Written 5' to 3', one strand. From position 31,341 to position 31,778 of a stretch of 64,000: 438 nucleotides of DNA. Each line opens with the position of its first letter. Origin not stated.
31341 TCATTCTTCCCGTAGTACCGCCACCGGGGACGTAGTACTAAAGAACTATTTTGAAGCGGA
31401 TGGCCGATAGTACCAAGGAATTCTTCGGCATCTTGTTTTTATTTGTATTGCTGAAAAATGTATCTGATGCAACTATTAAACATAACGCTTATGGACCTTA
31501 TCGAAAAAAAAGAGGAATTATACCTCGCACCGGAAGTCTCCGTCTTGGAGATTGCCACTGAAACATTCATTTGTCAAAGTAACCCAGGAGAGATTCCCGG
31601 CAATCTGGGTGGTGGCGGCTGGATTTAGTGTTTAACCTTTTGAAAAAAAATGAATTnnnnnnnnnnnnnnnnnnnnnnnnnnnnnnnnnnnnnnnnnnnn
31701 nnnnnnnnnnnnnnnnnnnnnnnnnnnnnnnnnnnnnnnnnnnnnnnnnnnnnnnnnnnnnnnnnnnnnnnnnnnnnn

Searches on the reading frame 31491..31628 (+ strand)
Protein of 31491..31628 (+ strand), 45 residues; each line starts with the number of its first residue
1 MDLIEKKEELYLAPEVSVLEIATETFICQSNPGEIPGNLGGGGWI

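Call 4: search_protein_families(library=pfam, proteins=[window:31491-31628:+], max_evalue=1)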
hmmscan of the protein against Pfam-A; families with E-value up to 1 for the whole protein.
window:31491-31628:+ (45 aa): 0 families

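Call 5: search_protein_families(library=ncbifam, proteins=[window:31491-31628:+], max_evalue=1)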
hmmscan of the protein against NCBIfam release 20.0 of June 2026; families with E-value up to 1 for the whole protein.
window:31491-31628:+ (45 aa): 0 families

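Call 10: find_homologous_proteins(query=window:31491-31628:+, max_evalue=10)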
Query window:31491-31628:+ (45 aa): 1 proteins with E <= 10 among 1 candidates.
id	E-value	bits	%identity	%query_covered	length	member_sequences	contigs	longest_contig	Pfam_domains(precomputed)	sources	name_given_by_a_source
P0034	2.4e-21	91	98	100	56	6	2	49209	-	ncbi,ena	-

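Call 16: find_encoding_contigs(protein=P0034, flank=8000, max_places=3)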
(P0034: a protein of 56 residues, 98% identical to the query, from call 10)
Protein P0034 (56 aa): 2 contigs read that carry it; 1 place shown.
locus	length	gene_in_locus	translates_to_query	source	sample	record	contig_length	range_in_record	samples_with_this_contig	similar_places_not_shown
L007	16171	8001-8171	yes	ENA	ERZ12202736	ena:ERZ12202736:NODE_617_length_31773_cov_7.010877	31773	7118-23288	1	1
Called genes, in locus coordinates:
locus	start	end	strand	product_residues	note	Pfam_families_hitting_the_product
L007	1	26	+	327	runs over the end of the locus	PF21948:LplA-B_cat, PF03099:BPL_LplA_LipB (weak), PF10437:Lip_prot_lig_C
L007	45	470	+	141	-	-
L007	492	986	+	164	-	-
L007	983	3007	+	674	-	PF00930:DPPIV_N, PF02129:Peptidase_S15, PF00326:Peptidase_S9, PF01738:DLH (faint)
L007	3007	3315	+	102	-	-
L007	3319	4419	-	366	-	-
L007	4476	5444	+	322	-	PF13483:Lactamase_B_3 (weak), PF12706:Lactamase_B_2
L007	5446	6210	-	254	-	PF01569:PAP2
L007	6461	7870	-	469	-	PF00196:GerE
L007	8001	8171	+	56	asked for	-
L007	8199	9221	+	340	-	-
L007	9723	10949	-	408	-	PF06689:zf-C4_ClpX, PF05496:RuvB_N (weak), PF07724:AAA_2, PF13401:AAA_22 (faint), PF00004:AAA, PF07728:AAA_5 (weak), PF10431:ClpB_D2-small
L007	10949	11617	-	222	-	PF00574:CLP_protease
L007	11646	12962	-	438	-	PF05697:Trigger_N, PF28537:FKBP-like_TF, PF28539:TF_C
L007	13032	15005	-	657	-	PF07697:7TMR-HDED, PF07698:7TM-7TMR_HD, PF01966:HD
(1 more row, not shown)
